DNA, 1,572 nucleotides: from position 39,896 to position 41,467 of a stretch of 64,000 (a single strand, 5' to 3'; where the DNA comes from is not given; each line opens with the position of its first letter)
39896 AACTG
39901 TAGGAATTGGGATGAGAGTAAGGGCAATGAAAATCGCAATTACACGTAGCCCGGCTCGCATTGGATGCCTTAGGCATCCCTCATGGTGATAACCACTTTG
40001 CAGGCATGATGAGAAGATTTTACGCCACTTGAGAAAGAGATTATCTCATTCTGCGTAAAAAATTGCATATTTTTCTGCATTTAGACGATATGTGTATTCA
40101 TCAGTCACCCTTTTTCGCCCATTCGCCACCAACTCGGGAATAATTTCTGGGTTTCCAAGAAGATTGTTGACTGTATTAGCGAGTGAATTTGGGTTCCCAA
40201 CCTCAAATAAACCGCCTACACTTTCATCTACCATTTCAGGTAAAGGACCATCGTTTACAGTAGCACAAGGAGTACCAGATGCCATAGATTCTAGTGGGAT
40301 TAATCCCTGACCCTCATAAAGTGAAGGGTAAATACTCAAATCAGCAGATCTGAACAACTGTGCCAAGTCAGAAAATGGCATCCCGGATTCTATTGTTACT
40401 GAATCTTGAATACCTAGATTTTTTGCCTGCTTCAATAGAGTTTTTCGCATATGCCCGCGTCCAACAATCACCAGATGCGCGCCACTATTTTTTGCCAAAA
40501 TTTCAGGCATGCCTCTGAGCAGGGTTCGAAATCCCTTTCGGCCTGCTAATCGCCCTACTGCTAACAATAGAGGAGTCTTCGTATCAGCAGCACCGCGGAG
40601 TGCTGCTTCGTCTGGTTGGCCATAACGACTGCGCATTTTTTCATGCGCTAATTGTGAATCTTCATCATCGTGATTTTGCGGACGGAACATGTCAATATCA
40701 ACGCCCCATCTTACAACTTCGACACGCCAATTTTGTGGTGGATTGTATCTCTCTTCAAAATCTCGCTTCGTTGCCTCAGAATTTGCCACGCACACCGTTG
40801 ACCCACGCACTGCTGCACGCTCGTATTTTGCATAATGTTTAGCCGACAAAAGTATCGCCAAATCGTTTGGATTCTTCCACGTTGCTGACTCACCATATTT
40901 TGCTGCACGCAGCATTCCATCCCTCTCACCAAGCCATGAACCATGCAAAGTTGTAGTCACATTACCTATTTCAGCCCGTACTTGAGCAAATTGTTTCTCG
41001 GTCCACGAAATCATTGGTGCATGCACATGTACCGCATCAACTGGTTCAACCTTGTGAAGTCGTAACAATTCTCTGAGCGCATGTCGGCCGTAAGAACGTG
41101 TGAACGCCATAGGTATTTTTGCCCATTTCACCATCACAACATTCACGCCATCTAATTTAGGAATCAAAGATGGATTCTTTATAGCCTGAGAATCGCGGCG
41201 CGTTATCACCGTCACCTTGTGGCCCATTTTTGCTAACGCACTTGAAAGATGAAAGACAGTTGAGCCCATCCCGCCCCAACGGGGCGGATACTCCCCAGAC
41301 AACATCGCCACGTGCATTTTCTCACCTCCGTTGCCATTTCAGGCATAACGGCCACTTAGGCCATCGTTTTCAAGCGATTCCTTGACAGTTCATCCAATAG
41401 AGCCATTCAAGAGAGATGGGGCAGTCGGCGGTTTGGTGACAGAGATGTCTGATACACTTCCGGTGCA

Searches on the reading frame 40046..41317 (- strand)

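Call 8: search_protein_families(library=pfam, proteins=[window:40046-41317:-], max_evalue=0.001)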
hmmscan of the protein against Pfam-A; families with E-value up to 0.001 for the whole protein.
window:40046-41317:- (423 aa): 7 families
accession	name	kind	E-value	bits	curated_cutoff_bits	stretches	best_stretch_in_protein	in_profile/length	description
PF00534.26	Glycos_transf_1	-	1.3e-32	113.1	26.4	1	244-403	11-172/172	Glycosyl transferases group 1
PF13692.12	Glyco_trans_1_4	-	9.7e-28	97.7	27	1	249-389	2-142/142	Glycosyl transferases group 1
PF13439.12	Glyco_transf_4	-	1.6e-20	74.3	28.5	1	14-209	1-169/170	Glycosyltransferase Family 4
PF13579.12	Glyco_trans_4_4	-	4.6e-13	50.3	29.7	1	15-202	1-155/158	Glycosyl transferase 4-like domain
PF20706.3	GT4-conflict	-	7e-09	35.6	26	1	242-351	191-308/385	Family 4 Glycosyltransferase in conflict systems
PF08323.17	Glyco_transf_5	-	3e-06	27.5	22.7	1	2-49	1-50/239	Starch synthase catalytic domain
PF13477.12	Glyco_trans_4_2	-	0.00042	20.9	23.4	1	21-127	13-109/139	Glycosyl transferase 4-like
